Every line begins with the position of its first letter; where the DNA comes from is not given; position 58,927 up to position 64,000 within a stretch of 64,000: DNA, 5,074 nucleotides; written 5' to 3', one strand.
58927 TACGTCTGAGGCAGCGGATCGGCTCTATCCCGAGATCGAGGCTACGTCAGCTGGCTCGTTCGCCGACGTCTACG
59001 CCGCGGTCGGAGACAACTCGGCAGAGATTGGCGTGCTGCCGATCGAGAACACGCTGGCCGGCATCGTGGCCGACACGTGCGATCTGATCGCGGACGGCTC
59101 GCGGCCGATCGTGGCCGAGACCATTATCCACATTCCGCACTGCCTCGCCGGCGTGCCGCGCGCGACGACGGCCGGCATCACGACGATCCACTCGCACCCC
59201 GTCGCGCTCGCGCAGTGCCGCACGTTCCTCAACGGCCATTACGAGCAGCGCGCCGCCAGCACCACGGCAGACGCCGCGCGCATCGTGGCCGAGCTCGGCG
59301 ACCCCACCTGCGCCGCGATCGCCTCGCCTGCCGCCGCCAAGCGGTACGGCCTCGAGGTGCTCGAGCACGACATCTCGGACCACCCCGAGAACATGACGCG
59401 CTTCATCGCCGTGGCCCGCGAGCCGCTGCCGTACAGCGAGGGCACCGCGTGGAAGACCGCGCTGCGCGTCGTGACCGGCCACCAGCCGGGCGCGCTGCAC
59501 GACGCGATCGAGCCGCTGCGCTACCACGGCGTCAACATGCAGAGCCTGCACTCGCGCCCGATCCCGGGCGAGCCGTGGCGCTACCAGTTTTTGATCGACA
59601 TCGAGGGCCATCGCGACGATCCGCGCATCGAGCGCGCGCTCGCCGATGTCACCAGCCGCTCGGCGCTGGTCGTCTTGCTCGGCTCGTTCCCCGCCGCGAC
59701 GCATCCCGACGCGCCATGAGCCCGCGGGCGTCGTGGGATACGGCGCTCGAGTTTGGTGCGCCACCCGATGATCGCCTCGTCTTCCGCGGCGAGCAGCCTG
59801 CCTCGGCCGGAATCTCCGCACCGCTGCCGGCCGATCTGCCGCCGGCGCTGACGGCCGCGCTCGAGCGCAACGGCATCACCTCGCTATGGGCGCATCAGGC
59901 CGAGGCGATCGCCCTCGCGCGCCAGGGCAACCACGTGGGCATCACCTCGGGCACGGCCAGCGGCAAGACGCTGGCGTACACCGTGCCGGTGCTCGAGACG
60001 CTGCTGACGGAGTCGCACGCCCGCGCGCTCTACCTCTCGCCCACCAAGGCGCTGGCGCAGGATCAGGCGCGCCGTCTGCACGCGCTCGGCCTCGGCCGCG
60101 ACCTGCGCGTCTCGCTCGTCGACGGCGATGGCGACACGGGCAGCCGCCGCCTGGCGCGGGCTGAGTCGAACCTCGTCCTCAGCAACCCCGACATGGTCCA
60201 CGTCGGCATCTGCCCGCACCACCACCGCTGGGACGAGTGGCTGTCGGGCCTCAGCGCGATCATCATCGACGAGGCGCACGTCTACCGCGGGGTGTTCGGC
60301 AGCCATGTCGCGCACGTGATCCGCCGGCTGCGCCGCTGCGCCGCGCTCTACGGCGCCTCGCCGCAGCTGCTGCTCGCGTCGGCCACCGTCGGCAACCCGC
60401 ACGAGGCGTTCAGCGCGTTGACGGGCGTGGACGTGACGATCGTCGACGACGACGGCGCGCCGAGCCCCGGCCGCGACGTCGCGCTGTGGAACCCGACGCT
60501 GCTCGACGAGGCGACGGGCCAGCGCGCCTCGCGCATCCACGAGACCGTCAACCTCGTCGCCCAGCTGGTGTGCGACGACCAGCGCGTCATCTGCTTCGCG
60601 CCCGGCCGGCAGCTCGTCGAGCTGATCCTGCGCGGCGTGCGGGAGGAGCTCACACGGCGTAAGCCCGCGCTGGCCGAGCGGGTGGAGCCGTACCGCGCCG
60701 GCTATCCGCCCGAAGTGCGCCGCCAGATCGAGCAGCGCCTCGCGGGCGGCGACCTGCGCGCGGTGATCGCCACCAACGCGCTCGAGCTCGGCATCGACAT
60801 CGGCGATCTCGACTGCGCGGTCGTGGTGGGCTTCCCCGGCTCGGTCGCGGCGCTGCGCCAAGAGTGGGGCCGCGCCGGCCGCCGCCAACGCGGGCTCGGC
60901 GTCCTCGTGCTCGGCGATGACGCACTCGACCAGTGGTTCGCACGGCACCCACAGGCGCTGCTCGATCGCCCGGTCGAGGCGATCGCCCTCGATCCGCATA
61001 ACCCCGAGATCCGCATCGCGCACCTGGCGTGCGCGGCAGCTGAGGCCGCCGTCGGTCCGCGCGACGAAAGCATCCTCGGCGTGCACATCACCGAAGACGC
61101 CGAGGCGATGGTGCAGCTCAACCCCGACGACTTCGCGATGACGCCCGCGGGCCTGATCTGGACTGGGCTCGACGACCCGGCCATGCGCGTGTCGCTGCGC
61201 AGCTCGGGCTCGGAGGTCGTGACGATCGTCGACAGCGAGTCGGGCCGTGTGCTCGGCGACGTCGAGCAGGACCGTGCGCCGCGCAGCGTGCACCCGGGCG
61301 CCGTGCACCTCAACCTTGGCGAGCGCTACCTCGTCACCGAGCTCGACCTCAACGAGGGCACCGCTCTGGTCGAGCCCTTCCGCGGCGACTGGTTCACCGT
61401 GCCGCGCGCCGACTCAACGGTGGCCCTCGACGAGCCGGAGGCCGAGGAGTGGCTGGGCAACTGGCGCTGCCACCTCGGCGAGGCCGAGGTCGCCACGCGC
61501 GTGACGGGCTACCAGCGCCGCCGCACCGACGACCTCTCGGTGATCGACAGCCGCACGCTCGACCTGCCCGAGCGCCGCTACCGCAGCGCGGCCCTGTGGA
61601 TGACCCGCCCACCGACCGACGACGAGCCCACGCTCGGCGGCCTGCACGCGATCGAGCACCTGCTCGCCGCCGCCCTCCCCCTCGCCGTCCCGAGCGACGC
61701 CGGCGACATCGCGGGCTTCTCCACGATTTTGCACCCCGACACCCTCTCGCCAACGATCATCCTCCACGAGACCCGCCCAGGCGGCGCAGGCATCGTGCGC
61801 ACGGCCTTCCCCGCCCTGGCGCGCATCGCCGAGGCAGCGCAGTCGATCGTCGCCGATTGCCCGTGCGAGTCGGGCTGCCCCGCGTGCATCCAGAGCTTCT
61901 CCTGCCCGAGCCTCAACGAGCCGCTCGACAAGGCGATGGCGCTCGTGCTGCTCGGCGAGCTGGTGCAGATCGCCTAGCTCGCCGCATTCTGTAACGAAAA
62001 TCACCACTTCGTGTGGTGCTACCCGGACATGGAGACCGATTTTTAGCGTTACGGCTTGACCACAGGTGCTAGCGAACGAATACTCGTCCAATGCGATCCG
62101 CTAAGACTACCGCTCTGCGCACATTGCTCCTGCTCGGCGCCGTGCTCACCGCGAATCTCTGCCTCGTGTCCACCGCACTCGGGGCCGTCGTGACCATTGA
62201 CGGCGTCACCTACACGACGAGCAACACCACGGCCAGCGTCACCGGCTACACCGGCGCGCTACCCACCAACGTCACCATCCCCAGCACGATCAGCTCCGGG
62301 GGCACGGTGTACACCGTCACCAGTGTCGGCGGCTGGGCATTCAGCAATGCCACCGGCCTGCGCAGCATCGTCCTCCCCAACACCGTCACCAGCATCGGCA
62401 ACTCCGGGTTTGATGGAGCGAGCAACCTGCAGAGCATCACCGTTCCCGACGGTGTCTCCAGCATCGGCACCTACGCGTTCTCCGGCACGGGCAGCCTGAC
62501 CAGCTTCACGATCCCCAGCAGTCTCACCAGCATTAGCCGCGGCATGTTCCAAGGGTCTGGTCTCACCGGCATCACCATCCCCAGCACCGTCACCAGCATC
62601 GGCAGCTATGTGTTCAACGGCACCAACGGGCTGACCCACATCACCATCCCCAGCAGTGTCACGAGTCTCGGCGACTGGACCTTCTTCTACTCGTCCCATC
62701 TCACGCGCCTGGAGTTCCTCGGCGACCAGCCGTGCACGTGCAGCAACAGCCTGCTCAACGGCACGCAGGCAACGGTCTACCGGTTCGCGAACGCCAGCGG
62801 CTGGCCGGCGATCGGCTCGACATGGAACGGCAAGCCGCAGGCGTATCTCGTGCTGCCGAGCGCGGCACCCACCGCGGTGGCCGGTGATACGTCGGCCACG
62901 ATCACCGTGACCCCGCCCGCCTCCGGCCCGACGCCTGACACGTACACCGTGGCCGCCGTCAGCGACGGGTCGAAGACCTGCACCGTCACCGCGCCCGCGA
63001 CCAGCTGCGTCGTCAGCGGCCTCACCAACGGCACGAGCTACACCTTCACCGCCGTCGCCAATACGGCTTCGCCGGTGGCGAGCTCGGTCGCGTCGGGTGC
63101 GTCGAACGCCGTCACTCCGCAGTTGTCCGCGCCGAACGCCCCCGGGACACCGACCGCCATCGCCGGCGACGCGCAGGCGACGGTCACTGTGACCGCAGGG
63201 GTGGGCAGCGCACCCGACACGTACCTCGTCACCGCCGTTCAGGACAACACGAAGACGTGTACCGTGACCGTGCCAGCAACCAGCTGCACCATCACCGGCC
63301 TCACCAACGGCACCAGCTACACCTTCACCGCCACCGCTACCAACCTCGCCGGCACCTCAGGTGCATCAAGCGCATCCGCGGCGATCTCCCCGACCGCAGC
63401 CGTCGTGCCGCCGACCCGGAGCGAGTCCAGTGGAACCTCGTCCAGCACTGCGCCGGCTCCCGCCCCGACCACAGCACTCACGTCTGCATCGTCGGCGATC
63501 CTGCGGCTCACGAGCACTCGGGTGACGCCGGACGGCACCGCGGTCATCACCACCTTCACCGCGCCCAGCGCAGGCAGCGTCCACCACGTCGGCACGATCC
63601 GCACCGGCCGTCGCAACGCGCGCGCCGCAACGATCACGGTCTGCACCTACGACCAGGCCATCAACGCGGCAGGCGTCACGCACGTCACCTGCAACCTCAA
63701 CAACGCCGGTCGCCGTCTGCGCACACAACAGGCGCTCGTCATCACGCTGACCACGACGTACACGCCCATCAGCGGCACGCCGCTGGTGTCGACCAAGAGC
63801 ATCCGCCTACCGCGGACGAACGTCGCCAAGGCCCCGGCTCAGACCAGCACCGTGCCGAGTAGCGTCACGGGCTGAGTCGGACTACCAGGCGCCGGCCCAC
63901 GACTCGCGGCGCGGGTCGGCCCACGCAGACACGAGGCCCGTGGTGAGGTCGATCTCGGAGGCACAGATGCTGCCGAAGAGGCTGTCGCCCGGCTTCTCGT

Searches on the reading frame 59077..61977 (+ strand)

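Call 82: search_protein_families(library=pfam, proteins=[window:59077-61977:+], max_evalue=0.00001)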
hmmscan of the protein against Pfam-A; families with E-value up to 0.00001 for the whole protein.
window:59077-61977:+ (966 aa): 3 families
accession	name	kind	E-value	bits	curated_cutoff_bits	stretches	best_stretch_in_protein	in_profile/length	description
PF00270.35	DEAD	-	3.7e-29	102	26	1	272-440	2-163/167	DEAD/DEAH box helicase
PF09369.15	MZB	-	9.8e-17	61.9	24.2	1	859-938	1-80/80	MrfA Zn-binding domain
PF00271.37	Helicase_C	-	2.5e-13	50.7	23.5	1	499-603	13-109/110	Helicase conserved C-terminal domain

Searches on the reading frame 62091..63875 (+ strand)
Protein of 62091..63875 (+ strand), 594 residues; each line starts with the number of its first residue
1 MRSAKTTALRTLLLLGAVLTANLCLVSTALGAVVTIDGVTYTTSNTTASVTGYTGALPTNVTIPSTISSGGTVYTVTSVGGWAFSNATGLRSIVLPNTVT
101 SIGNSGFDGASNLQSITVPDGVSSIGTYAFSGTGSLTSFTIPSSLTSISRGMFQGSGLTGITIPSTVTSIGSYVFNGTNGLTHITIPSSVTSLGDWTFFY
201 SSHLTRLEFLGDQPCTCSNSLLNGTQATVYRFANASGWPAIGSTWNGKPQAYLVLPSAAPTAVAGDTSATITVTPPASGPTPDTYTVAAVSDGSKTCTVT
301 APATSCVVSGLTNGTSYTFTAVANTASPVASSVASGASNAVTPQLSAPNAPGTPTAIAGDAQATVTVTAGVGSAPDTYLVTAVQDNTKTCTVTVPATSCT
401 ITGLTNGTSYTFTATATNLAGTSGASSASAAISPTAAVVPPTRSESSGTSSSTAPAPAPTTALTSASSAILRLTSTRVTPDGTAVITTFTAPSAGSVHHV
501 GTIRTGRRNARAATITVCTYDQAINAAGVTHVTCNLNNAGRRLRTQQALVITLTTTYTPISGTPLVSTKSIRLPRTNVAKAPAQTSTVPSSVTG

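Call 82: search_protein_families(library=pfam, proteins=[window:62091-63875:+], max_evalue=0.00001)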
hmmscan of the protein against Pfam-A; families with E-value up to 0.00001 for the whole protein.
window:62091-63875:+ (594 aa): 2 families
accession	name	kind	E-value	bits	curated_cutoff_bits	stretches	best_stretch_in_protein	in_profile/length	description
PF13306.12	LRR_5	-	2.5e-34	118.4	27.7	1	78-204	2-126/127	BspA type Leucine rich repeat region (6 copies)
PF00041.27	fn3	-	9.9e-15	55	25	1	364-428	17-80/84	Fibronectin type III domain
